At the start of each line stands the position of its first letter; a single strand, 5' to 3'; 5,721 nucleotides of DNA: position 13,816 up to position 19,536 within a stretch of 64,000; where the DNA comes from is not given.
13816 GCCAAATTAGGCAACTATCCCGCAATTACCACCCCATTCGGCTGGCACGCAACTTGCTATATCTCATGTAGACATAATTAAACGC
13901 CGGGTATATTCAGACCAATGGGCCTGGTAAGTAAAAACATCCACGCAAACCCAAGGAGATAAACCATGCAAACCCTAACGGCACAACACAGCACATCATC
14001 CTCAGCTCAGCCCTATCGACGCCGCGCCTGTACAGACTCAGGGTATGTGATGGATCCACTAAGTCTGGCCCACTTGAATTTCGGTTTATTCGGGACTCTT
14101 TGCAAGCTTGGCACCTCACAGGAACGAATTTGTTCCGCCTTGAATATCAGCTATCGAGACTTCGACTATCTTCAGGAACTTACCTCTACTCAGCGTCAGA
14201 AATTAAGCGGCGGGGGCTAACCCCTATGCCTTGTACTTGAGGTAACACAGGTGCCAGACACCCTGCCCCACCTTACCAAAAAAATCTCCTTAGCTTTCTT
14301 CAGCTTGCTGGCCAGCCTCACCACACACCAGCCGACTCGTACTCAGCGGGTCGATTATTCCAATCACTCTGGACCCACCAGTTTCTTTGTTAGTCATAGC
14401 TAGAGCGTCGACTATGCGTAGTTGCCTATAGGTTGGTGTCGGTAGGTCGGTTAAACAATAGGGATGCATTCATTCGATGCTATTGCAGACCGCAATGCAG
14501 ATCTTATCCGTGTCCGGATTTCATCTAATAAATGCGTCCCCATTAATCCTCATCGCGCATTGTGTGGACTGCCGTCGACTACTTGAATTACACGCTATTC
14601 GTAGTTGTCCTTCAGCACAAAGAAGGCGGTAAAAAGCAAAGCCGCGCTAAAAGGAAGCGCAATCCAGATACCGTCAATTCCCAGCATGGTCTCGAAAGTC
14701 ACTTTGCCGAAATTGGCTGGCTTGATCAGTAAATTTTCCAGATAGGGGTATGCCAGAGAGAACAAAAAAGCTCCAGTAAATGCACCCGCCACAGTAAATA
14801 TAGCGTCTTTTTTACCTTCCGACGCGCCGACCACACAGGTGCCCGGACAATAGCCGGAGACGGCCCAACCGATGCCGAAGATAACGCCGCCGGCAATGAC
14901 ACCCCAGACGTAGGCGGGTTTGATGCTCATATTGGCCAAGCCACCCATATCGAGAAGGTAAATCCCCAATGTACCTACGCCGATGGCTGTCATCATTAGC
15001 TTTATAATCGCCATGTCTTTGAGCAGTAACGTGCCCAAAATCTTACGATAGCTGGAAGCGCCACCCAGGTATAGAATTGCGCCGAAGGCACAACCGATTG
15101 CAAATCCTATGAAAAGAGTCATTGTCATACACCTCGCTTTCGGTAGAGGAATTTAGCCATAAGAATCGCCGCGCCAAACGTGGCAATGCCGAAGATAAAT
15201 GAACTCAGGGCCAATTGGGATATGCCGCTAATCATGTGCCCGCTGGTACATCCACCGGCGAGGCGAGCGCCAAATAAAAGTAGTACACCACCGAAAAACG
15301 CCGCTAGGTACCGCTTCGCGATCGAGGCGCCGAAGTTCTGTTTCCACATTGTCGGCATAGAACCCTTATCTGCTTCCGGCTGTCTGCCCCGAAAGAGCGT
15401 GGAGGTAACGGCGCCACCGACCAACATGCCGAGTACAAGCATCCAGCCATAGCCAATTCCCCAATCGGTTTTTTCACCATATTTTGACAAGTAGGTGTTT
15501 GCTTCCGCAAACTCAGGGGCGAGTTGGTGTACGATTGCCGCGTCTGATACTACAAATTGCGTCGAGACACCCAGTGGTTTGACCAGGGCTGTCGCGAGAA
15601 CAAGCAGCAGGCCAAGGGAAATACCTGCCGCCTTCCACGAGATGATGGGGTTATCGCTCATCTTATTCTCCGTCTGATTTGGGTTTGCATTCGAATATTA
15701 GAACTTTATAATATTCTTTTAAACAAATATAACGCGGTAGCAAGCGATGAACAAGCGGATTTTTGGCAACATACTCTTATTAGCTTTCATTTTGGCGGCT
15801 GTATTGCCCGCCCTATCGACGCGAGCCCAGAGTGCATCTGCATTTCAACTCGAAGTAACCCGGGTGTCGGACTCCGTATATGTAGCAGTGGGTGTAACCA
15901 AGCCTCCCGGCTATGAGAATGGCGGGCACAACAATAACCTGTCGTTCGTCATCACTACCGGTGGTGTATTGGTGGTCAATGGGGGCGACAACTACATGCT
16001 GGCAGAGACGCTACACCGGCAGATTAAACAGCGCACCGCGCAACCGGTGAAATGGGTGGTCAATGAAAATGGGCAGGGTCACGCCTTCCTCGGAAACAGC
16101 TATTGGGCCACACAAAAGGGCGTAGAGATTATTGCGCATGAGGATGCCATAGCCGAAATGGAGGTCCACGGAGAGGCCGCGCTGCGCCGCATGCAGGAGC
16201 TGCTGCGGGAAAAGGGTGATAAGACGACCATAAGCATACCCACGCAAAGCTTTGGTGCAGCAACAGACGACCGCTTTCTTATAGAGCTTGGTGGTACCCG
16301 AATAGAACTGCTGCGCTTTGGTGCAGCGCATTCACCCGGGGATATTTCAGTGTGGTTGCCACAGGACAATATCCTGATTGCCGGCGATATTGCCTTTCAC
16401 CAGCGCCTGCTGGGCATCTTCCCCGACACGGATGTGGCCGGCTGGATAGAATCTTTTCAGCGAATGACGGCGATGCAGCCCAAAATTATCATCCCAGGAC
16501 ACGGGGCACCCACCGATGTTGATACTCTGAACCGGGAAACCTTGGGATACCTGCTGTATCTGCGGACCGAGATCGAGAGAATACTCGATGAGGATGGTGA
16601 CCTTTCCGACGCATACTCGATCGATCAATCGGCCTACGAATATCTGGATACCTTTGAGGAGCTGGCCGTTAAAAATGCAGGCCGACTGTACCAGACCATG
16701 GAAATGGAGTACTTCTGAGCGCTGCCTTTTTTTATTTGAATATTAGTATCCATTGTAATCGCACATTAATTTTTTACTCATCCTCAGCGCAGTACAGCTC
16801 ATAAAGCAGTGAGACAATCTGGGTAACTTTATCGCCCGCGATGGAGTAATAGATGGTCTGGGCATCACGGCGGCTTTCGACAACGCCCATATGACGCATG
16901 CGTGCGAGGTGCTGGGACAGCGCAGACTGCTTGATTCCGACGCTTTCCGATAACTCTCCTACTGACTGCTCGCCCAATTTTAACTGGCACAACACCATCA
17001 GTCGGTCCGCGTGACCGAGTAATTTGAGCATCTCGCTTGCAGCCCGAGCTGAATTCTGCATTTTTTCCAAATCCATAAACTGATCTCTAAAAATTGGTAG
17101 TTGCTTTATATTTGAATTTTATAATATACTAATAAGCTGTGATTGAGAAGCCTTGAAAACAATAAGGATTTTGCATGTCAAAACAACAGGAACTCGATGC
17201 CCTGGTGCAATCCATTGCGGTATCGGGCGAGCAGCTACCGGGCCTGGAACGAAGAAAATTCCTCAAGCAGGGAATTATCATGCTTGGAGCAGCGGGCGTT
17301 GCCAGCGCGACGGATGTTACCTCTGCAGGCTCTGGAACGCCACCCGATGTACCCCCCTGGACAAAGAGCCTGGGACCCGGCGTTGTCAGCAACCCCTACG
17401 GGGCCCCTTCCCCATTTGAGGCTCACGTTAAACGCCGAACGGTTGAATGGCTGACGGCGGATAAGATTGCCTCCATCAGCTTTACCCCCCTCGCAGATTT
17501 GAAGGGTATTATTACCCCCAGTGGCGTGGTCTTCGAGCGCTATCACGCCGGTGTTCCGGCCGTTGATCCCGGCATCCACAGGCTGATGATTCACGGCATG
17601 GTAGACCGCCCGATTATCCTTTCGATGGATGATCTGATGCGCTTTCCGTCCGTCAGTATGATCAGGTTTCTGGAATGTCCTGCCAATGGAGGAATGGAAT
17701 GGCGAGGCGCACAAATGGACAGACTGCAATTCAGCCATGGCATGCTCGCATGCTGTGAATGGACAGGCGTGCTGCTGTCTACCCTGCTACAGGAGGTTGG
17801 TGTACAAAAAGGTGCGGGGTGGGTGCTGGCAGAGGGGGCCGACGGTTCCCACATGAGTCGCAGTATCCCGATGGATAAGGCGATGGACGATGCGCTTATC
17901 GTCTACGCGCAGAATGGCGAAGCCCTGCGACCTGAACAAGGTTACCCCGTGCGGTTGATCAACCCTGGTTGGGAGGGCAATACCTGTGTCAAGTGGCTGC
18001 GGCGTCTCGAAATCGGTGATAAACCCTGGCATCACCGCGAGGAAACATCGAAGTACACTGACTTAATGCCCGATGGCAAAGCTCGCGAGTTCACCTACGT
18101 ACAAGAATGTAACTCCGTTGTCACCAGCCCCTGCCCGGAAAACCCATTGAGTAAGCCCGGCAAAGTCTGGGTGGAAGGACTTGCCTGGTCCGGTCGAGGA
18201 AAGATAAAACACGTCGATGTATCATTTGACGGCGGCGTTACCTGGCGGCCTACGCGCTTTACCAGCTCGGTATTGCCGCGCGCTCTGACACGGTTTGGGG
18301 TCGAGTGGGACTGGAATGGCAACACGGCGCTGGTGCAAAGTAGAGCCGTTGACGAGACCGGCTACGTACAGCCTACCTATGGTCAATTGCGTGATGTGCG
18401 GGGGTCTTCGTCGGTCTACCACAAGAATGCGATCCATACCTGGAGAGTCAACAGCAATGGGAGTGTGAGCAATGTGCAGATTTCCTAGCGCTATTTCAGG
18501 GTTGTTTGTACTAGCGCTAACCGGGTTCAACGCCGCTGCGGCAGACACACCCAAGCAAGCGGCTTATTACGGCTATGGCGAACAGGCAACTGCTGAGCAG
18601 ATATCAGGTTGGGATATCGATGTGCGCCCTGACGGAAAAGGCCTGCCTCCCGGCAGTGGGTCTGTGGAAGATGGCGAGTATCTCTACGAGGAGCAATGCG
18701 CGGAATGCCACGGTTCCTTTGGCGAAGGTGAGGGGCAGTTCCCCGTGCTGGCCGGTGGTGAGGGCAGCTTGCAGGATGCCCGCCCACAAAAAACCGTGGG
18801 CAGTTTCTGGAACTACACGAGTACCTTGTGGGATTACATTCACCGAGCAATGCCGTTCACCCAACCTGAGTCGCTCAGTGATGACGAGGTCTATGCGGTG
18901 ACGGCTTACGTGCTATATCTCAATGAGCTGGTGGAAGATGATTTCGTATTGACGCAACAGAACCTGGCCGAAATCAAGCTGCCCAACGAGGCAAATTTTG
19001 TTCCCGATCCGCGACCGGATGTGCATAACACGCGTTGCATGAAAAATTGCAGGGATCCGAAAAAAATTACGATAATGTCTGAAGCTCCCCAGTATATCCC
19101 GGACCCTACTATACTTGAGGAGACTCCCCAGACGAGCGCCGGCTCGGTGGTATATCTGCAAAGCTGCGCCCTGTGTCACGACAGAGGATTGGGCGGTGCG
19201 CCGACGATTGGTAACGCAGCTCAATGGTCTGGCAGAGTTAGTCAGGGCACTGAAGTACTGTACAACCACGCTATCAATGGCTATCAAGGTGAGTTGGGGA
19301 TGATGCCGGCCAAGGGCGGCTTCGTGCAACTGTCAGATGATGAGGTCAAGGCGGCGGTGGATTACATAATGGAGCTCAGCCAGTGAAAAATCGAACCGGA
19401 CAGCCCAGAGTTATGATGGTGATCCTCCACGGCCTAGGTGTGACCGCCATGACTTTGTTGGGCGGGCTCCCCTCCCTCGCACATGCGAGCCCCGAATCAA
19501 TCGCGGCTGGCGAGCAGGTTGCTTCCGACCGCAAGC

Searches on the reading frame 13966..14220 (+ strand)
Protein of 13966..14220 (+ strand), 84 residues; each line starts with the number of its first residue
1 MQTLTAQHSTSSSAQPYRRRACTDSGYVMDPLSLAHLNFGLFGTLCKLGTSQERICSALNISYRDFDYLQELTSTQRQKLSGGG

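Call 3: search_protein_families(library=pfam, proteins=[window:13966-14220:+], max_evalue=0.01)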
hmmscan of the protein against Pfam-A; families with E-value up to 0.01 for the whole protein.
window:13966-14220:+ (84 aa): 0 families

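Call 40: search_protein_families(library=pfam, proteins=[window:13966-14220:+], max_evalue=5)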
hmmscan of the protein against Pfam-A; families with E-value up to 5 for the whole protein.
window:13966-14220:+ (84 aa): 0 families

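Call 69: find_homologous_proteins(query=window:13966-14220:+, max_evalue=0.001)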
Query window:13966-14220:+ (84 aa): 12 proteins with E <= 0.001 among 12 candidates.
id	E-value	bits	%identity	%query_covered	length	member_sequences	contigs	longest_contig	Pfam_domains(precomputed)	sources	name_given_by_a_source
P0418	5.1e-49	181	100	100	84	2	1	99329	-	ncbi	ncbi:MAG: hypothetical protein V7696_18065 [Halioglobus sp.]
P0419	1.5e-39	151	87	98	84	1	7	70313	-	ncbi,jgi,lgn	ncbi:MAG: hypothetical protein ACJAYC_001424 [Halieaceae bacterium]|jgi:hypothetical protein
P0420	6.3e-32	127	70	100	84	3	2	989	-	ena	-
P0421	7.2e-31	123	72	82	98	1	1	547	-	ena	-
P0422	8.2e-31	123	70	100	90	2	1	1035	-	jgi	jgi:hypothetical protein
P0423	1.4e-29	119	72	90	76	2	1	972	-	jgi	jgi:hypothetical protein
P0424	4.9e-28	114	75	92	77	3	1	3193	-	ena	-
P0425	6.4e-28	114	71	93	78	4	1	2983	-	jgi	jgi:hypothetical protein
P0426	7.6e-27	111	72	93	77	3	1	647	-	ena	-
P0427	3.2e-26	109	71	93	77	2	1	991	-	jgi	jgi:hypothetical protein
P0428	4.0e-26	108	69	93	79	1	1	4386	-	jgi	jgi:hypothetical protein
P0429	2.2e-25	106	75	87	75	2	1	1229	-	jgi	jgi:hypothetical protein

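Call 72: find_encoding_contigs(protein=P0418, flank=10000, max_places=2)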
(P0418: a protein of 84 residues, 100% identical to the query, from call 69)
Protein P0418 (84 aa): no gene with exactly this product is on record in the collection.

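Call 73: find_encoding_contigs(protein=P0419, flank=10000, max_places=1)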
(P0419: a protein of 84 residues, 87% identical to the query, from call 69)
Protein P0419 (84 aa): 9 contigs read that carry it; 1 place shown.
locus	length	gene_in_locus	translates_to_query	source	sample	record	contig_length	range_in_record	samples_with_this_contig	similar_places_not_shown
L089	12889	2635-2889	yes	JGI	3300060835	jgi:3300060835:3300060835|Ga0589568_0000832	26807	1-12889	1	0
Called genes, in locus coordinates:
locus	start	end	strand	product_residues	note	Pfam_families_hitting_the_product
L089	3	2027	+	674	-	?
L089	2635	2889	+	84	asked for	-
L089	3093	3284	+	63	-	-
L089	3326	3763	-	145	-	-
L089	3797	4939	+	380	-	PF07995:GSDH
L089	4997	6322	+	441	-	PF00753:Lactamase_B, PF23023:Anti-Pycsar_Apyc1 (faint), PF12706:Lactamase_B_2, PF22505:RNase_J_b_CASP, PF07521:RMMBL (weak)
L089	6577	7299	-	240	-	PF04116:FA_hydroxylase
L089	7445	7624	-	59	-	-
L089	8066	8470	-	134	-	PF00903:Glyoxalase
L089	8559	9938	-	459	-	PF00282:Pyridoxal_deC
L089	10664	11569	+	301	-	PF02574:S-methyl_trans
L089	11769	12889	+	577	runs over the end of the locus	PF00989:PAS, PF08448:PAS_4, PF13426:PAS_9, PF00512:HisKA (weak), PF02518:HATPase_c, PF14501:HATPase_c_5 (weak)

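Call 74: predict_structure(alignment_id=A5)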
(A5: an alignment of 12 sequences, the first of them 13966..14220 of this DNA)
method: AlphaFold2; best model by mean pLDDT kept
length: 84 residues; sequences in the alignment: 12
mean_pLDDT: 68.6   pTM: 0.48
mean pLDDT of the five models: 68.6, 67.4, 66.0, 65.7, 64.0
residues with pLDDT >= 90: 1; 70-90: 46; 50-70: 20; < 50: 17
segments of 3 or more residues with pLDDT < 50: 7-13, 17-19, 82-84
pLDDT, mean of each block of 10 residues (from residue 1): 49 49 57 79 88 86 83 69 44
secondary structure, 60 per line:
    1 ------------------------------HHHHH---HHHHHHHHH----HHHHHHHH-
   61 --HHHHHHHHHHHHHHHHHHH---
elements in order: H31-35 H39-47 H52-59 H63-81

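Call 77: fold_search(model_id=the predicted structure, library=pdb)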
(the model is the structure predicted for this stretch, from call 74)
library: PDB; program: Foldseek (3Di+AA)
matches with E <= 10: 380; with E <= 0.001: 0
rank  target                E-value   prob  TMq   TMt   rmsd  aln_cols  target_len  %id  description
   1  2r0q_D                5.9e-01  0.51  0.40  0.19  12.3        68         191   16  Crystal structure of a serine recombinase- DNA regulatory complex (released 2008-04-01)
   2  8hnp_B                6.3e-01  0.82  0.44  0.28   6.2        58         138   16  Archaeal transcription factor Mutant (released 2023-09-13)
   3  3ulq_B                7.2e-01  0.63  0.38  0.52   6.1        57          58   23  Crystal Structure of the Anti-Activator RapF Complexed with the Response Regulator ComA DNA Binding Domain (released 2012-01-04)
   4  5cy2_A                9.9e-01  0.75  0.45  0.22   6.6        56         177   16  Tn3 resolvase - site III complex crystal form II (released 2017-01-11)
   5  2h1k_B                9.9e-01  0.20  0.32  0.40   4.9        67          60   15  Crystal structure of the Pdx1 homeodomain in complex with DNA (released 2007-03-20)
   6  2r0q_C                1.2e+00  0.44  0.39  0.18   9.7        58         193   16  Crystal structure of a serine recombinase- DNA regulatory complex (released 2008-04-01)
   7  3onq_D                1.2e+00  0.38  0.35  0.14   5.9        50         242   20  Crystal Structure of Regulator of Polyketide Synthase Expression BAD_0249 from Bifidobacterium adolescentis (released 2010-09-08)
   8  1b72_B                1.2e+00  0.21  0.36  0.39   4.7        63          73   11  PBX1, HOMEOBOX PROTEIN HOX-B1/DNA TERNARY COMPLEX (released 1999-02-19)
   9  2x48_A                1.3e+00  0.60  0.38  0.56   5.2        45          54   27  ORF 55 from Sulfolobus islandicus rudivirus 1 (released 2010-07-21)
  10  5cy1_A                1.3e+00  0.51  0.46  0.22  12.6        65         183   12  Tn3 resolvase - site III complex crystal form I (released 2017-01-11)
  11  8ike_C                1.3e+00  0.20  0.33  0.41   4.7        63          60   13  Transcription factors LMX1a mutant-R199A homeobox domain complex with Wnt1 promoter (released 2024-03-06)
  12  2djn_MODEL_1_A        1.3e+00  0.13  0.31  0.34   6.7        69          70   12  The solution structure of the homeobox domain of human Homeobox protein DLX-5 (released 2006-10-05)
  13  5cy2_E                1.4e+00  0.63  0.45  0.23   8.4        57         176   16  Tn3 resolvase - site III complex crystal form II (released 2017-01-11)
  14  3klo_B                1.5e+00  0.35  0.41  0.18  11.7        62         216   16  Vibrio cholerae VpsT bound to c-di-GMP (released 2010-02-09)
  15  3onq_C                1.5e+00  0.30  0.35  0.14   5.9        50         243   20  Crystal Structure of Regulator of Polyketide Synthase Expression BAD_0249 from Bifidobacterium adolescentis (released 2010-09-08)
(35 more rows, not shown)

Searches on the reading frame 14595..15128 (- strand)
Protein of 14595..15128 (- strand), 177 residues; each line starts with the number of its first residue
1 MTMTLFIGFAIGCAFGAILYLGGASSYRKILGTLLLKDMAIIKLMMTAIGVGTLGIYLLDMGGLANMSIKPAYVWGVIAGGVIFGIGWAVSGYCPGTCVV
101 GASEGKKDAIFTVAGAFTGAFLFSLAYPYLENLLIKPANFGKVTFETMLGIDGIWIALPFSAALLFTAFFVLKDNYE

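Call 13: search_protein_families(library=pfam, proteins=[window:14595-15128:-], max_evalue=0.001)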
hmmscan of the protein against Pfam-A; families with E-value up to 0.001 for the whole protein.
window:14595-15128:- (177 aa): 2 families
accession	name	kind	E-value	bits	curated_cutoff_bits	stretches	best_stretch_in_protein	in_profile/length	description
PF04143.19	Sulf_transp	-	3e-14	53.7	27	1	34-166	14-146/310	Sulphur transport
PF20398.3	DUF6691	-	2.8e-05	24.9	27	1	3-125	1-132/142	Family of unknown function (DUF6691)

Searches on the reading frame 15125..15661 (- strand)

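Call 13: search_protein_families(library=pfam, proteins=[window:15125-15661:-], max_evalue=0.001)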
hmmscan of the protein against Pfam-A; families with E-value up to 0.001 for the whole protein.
window:15125-15661:- (178 aa): 1 family
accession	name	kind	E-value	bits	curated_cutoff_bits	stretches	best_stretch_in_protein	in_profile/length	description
PF04143.19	Sulf_transp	-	8.2e-16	58.9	27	1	7-165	177-308/310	Sulphur transport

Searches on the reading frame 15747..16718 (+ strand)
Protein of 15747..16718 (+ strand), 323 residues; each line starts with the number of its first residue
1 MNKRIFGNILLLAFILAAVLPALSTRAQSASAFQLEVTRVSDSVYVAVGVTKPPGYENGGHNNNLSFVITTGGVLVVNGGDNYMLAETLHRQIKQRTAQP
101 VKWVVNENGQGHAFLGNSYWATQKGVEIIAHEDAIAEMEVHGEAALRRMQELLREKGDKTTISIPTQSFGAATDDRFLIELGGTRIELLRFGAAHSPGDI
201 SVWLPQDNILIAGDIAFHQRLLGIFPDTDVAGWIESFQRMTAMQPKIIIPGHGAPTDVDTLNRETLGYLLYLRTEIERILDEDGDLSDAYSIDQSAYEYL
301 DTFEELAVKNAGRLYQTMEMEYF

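Call 13: search_protein_families(library=pfam, proteins=[window:15747-16718:+], max_evalue=0.001)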
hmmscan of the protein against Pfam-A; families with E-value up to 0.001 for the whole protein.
window:15747-16718:+ (323 aa): 1 family
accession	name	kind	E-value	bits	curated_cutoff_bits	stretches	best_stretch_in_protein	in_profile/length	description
PF00753.33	Lactamase_B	-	2.2e-09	38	22.7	1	116-252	59-196/196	Metallo-beta-lactamase superfamily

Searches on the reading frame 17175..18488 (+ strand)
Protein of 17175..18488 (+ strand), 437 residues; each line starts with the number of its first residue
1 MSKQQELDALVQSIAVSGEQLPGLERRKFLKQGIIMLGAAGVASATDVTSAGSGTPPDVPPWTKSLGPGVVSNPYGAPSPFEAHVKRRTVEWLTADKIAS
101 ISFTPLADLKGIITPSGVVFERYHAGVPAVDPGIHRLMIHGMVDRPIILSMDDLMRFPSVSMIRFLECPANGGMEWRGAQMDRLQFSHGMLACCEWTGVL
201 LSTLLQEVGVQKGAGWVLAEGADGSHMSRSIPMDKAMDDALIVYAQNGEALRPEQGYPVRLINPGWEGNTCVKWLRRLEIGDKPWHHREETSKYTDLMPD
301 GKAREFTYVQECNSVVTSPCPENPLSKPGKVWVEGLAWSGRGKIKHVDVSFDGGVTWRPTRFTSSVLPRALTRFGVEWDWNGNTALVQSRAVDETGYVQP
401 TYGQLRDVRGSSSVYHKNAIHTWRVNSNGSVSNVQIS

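Call 13: search_protein_families(library=pfam, proteins=[window:17175-18488:+], max_evalue=0.001)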
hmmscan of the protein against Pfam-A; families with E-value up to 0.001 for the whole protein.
window:17175-18488:+ (437 aa): 2 families
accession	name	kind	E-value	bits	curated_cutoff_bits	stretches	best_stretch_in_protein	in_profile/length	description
PF00174.25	Oxidored_molyb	-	9.7e-51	172.1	24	1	124-285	1-165/169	Oxidoreductase molybdopterin binding domain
PF03404.22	Mo-co_dimer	-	9.6e-17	61.7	22.7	1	307-422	4-137/138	Mo-co oxidoreductase dimerisation domain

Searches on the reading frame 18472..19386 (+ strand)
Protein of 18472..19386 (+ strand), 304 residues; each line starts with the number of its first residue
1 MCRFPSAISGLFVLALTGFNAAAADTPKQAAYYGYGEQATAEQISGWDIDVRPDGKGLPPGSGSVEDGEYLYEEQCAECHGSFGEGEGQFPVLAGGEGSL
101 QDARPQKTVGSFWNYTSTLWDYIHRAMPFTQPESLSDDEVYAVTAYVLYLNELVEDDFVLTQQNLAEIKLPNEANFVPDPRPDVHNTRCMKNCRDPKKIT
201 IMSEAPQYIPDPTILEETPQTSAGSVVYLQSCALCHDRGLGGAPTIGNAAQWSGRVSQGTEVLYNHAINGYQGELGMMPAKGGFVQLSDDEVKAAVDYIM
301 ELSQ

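Call 13: search_protein_families(library=pfam, proteins=[window:18472-19386:+], max_evalue=0.001)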
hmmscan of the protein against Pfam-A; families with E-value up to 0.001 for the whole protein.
window:18472-19386:+ (304 aa): 2 families
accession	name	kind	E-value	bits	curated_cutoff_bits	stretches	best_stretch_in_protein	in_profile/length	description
PF13442.11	Cytochrome_CBB3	-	4e-25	88.4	27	2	220-299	2-68/68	Cytochrome C oxidase, cbb3-type, subunit III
PF00034.26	Cytochrom_C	-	1.1e-22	81.6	21.3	2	65-150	1-89/90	Cytochrome c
